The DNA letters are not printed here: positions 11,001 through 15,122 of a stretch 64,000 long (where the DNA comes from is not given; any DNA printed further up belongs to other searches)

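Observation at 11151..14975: Autotransporter with an atypical N-terminal architecture: signal peptide, ankyrin-like repeats, second hydrophobic/poly-Gly segment, 14-Cys module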

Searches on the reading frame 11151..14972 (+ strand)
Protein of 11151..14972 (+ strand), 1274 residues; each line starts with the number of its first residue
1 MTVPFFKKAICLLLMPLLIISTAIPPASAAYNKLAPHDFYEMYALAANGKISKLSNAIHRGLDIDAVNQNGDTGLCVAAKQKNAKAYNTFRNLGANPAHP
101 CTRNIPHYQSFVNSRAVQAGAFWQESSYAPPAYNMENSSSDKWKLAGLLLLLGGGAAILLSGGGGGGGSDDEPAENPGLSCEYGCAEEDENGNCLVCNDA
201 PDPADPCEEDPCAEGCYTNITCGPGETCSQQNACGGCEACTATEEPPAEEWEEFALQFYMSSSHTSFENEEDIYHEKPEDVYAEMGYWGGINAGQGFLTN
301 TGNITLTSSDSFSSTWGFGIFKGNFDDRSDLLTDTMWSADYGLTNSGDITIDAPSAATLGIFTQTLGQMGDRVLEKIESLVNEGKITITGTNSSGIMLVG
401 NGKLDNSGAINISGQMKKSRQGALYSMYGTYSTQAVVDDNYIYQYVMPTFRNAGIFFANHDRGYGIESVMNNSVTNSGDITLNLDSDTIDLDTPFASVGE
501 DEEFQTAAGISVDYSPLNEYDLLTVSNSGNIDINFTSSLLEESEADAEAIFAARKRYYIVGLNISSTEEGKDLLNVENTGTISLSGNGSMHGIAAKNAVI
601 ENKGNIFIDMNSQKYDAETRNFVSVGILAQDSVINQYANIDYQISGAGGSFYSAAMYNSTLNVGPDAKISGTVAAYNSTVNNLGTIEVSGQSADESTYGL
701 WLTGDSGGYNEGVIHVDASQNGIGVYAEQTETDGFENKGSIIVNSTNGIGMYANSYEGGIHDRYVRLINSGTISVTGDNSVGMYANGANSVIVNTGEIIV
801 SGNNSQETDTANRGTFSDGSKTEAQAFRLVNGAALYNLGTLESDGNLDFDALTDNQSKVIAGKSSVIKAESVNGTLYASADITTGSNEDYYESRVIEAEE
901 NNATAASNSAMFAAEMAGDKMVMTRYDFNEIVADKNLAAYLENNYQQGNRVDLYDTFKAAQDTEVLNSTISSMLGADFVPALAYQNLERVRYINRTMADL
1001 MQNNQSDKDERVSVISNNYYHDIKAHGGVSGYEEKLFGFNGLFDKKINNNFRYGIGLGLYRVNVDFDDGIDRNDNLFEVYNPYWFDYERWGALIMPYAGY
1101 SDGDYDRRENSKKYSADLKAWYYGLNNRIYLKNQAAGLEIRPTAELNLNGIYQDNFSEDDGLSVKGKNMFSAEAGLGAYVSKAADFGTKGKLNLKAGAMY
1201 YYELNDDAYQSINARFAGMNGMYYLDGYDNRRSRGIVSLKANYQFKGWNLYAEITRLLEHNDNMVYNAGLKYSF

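Call 3: search_protein_families(library=pfam, proteins=[window:11151-14972:+], max_evalue=1)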
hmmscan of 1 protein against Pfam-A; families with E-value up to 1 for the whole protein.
window:11151-14972:+ (1274 aa): 1 family
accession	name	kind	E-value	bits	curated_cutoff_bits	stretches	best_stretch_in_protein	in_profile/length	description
PF03797.25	Autotransporter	-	5.2e-20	72.7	26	1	1023-1254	12-254/255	Autotransporter beta-domain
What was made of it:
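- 11151..11237 (+): Signal peptide, aa 1-29: KK n-region, hydrophobic core, A-S-A|A site. No Tat RR motif, no lipobox Cys, no ESPR hit (call 3).
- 14217..14972 (+): 12-stranded type Va autotransporter beta-barrel, aa 1023-1274, with C-terminal ...KYSF. PF03797, E 5.2e-20 (call 3).
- On Classical (type Va) autotransporter: E 5.2e-20, 72.7 bits against a cut-off of 26, aa 1023-1254 (call 3).
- On ESPR-type extended signal peptide / lipoprotein autotransporter / Tat substrate: No Pfam hit other than PF03797 at E<=1 (call 3).
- On Inverse autotransporter (type Ve): The barrel is C-terminal (call 3) and there is no LysM hit (call 3).
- Closest known: Extended signal peptide region. Different: No ESPR motif hit (call 3) and no lipobox Cys.
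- Checked: Beta-barrel: Pfam PF03797, aa 1023-1254, E 5.2e-20, 72.7 bits against a cut-off of 26 (call 3).
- There is no ESPR motif (call 3).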

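Call 4: search_protein_families(library=ncbifam, proteins=[window:11151-14972:+], max_evalue=1)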
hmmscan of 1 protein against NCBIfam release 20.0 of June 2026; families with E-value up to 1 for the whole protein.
window:11151-14972:+ (1274 aa): 0 families

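Call 6: find_homologous_proteins(query=window:11151-14972:+)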
Query window:11151-14972:+ (1274 aa): 98 proteins with E <= 0.001 among 8000 candidates.
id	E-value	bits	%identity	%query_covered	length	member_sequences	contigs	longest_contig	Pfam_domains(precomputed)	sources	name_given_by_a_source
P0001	0.0e+0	2844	98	100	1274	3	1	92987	PF27417.1,PF03797.26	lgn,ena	-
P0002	0.0e+0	2617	92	100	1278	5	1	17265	PF27417.1,PF03797.26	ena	-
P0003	0.0e+0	2292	78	100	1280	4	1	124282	PF27417.1,PF03797.26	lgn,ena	-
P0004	0.0e+0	1777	65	100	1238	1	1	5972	PF27417.1,PF03797.26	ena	-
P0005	0.0e+0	1546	62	55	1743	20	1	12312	PF27415.1,PF27417.1,PF03797.26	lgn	-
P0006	0.0e+0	1486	70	45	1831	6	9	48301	PF27417.1,PF03797.26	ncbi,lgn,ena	-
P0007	0.0e+0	1068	45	59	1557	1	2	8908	PF27417.1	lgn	-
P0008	0.0e+0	1032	50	45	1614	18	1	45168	PF27417.1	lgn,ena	-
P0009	3.0e-251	855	47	45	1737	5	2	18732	PF27417.1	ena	-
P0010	8.1e-250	851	48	45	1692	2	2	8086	PF27417.1,PF03797.26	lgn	-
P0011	1.4e-164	568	33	100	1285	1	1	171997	PF27417.1,PF03797.26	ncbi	-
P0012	1.2e-158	549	42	42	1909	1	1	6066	PF27417.1,PF03797.26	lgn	-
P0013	1.2e-148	515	37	48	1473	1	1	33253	PF03797.26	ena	-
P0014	5.7e-106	374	36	33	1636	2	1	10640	PF27417.1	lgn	-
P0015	1.1e-100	357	33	46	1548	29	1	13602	PF27417.1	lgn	-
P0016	2.9e-95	339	34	44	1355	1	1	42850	PF25783.2,PF27417.1,PF03797.26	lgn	-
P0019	3.9e-83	298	30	42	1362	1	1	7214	PF27415.1,PF27417.1,PF03797.26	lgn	-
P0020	1.6e-80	290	27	79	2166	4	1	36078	PF27415.1,PF27417.1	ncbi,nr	ncbi:MAG: hypothetical protein Q4D80_02230 [Pseudomonadota bacterium]|nr:hypothetical protein [Pseud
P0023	3.2e-74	269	28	46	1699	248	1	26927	PF27417.1,PF03797.26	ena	-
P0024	9.0e-73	264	27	59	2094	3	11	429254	PF11765.14,PF27417.1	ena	-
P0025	1.9e-72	263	30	40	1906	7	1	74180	-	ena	-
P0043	4.7e-66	242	32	55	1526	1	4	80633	PF27417.1,PF03797.26,PF25024.1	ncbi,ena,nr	ncbi:MAG: hypothetical protein IJ019_00570 [Alphaproteobacteria bacterium]|nr:hypothetical protein [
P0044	2.1e-65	240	28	56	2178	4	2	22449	PF27415.1,PF25783.2,PF27417.1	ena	-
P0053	1.5e-61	227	30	24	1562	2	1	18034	PF27417.1,PF03797.26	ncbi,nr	ncbi:MAG: autotransporter domain-containing protein [Alphaproteobacteria bacterium]|nr:autotransport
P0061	2.0e-57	213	30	47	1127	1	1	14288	PF27417.1,PF03797.26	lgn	-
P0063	1.4e-56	210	27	54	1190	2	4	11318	PF00053.31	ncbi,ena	-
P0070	1.6e-53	200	30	44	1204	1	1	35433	PF25783.2,PF27417.1,PF03797.26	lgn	-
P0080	3.6e-50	189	28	44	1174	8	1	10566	PF25783.2,PF27417.1,PF03797.26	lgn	-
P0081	5.7e-50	189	29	40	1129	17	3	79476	PF25783.2,PF27417.1,PF03797.26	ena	-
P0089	6.4e-46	175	26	65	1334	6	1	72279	-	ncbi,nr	ncbi:MAG: hypothetical protein IKS23_03975, partial [Alphaproteobacteria bacterium]|nr:hypothetical 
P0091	5.0e-41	159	27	48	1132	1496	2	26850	PF03797.26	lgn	-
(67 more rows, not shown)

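Call 19: find_related_loci(query=window:11151-14972:+, collection=genome_contigs, flank=6000)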
Query window:11151-14972:+ (1274 aa) in genome_contigs; peptide patterns used: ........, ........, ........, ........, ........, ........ (x = any residue, [..] = any of these).
25 stretches matched a pattern; 3 encode a relative of the query (tblastn E <= 1e-3); 3 distinct loci.
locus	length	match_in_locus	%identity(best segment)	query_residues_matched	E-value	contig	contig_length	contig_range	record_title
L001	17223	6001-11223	62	1-1274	0e+0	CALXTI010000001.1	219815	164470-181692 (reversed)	MAG: uncultured Alphaproteobacteria bacterium isolate BRZ_LA__bin12 genome assembly, contig: BRZ_LA__NODE_8_length_21981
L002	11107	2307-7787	70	5-1274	0e+0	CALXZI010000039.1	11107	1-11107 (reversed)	MAG: uncultured Alphaproteobacteria bacterium isolate BRZ_RN__bin68 genome assembly, contig: BRZ_RN__NODE_7289_length_11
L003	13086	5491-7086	84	1-1274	3e-170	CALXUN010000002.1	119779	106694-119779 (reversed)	MAG: uncultured Alphaproteobacteria bacterium isolate BRZ_FB__bin86 genome assembly, contig: BRZ_FB__NODE_169_length_119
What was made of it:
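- Tried and rejected: The single-protein scan found only three close MAG relatives (call 19).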

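Call 38: find_encoding_contigs(protein=P0011, flank=10000, max_places=2)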
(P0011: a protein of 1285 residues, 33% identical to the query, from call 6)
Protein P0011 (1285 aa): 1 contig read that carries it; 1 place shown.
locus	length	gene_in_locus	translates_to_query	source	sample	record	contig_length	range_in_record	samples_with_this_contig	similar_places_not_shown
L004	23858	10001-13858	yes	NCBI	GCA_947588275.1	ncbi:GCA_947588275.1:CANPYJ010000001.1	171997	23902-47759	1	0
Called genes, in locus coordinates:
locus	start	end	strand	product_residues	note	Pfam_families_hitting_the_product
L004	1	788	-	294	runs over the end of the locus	PF00892:EamA, PF06027:SLC35F (weak), PF00892:EamA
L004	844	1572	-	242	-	PF00588:SpoU_methylase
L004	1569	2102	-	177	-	-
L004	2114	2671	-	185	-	-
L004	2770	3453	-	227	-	PF25087:GMPPB_C (weak), PF00132:Hexapep, PF14602:Hexapep_2 (weak)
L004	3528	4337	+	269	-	PF02129:Peptidase_S15, PF12697:Abhydrolase_6 (faint), PF12146:Hydrolase_4 (faint), PF00326:Peptidase_S9 (faint)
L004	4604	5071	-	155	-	PF04386:SspB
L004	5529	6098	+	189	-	PF00186:DHFR_1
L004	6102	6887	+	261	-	PF00303:Thymidylat_synt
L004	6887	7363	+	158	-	PF00692:dUTPase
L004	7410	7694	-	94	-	-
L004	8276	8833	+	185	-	PF07017:PagP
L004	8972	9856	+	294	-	PF00793:DAHP_synth_1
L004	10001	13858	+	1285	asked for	PF27417:BigA_3rd, PF03797:Autotransporter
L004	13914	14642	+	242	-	PF11967:RecO_N, PF02565:RecO_C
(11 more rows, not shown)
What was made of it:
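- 14031..14216 (+): Pre-barrel junction, aa 961-1022, including the pore-spanning linker helix (starts at F978, nt 14082: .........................). The 98%-identical P0001 carries precomputed Pfam BigA_3rd (calls 6, 38).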

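Call 39: find_encoding_contigs(protein=P0024, flank=10000, max_places=2)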
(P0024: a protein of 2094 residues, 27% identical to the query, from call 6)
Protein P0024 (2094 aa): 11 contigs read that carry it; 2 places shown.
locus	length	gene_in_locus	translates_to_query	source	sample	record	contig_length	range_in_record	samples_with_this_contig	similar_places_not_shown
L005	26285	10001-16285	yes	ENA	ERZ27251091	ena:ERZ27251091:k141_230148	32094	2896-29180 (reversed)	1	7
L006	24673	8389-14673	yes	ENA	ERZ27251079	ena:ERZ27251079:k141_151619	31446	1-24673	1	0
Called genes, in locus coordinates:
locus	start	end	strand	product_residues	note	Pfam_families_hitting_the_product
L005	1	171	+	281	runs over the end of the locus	PF17930:LpxI_N, PF06230:LpxI_C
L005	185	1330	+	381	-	PF02684:LpxB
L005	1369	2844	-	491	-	PF13598:DUF4139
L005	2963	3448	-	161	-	-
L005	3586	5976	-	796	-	PF01588:tRNA_bind, PF03483:B3_4, PF03484:B5, PF17759:tRNA_synthFbeta, PF03147:FDX-ACB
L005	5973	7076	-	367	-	PF02912:Phe_tRNA-synt_N, PF01409:tRNA-synt_2d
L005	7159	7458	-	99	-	PF00453:Ribosomal_L20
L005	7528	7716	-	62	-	PF01632:Ribosomal_L35p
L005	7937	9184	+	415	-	PF12704:MacB_PCD, PF02687:FtsX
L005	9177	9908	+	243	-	PF02463:SMC_N (faint), PF00005:ABC_tran, PF13555:AAA_29 (faint), PF13304:AAA_21 (faint)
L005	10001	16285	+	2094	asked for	PF27417:BigA_3rd, PF11765:Hyphal_reg_CWP (weak)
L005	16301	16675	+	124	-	PF23564:EF-hand_FSTL1 (faint), PF00036:EF-hand_1 (faint), PF13499:EF-hand_7 (faint), PF13202:EF-hand_5 (faint), PF13405:EF-hand_6 (faint)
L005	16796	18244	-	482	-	PF02934:GatB_N, PF02637:GatB_Yqey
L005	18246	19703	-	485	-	PF01425:Amidase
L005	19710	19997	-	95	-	PF02686:GatC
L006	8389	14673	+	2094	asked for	PF27417:BigA_3rd, PF11765:Hyphal_reg_CWP (weak)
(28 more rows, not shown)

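Call 40: find_encoding_contigs(protein=P0044, flank=8000, max_places=1)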
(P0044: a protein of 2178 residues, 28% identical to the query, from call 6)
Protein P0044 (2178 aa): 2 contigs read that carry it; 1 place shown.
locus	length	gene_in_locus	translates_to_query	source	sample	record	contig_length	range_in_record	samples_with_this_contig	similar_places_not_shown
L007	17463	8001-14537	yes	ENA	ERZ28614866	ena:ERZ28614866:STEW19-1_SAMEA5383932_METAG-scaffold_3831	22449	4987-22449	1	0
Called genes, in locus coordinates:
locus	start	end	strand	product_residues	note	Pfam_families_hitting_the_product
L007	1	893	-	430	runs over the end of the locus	PF00275:EPSP_synthase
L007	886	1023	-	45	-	-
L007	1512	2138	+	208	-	-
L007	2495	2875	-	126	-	-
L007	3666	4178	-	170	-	-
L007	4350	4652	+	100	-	-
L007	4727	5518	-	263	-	PF01182:Glucosamine_iso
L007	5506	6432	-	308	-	PF01979:Amidohydro_1, PF07969:Amidohydro_3 (weak)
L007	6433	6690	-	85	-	PF07969:Amidohydro_3 (weak)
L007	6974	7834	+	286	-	PF00230:MIP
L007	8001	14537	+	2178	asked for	PF27415:BigA_4th (faint), PF27417:BigA_3rd, PF25783:BigA_beta (weak)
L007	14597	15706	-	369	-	PF01926:MMR_HSR1, PF02421:FeoB_N, PF06071:YchF-GTPase_C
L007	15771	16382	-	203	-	PF01914:MarC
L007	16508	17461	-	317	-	?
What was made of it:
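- On BigA-like autotransporters (Pfam BigA_3rd / BigA_4th / BigA_beta): The match is precomputed on P0001 (98% identical) and on most homologs (calls 6, 38-40).
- BigA-type passenger and barrel: precomputed Pfam BigA_3rd, BigA_4th and BigA_beta on homologs (calls 6, 38-40).
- Tried and rejected: Distant homologs have unrelated neighbours (calls 38-40).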

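Call 56: search_solved_structures(query=window:11901-14972:+, max_evalue=1)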
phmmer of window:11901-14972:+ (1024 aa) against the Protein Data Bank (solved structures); distinct sequences matched with E-value up to 1: 0.
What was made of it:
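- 11901..14030 (+): Acidic passenger, aa 251-960, with 16 NxGx[IVLF] repeats, presumed to form a beta-helix. It is the hypervariable part of the protein. No PDB sequence hit (call 56).
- On Classical (type Va) autotransporter: There was no PDB sequence hit (call 56).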
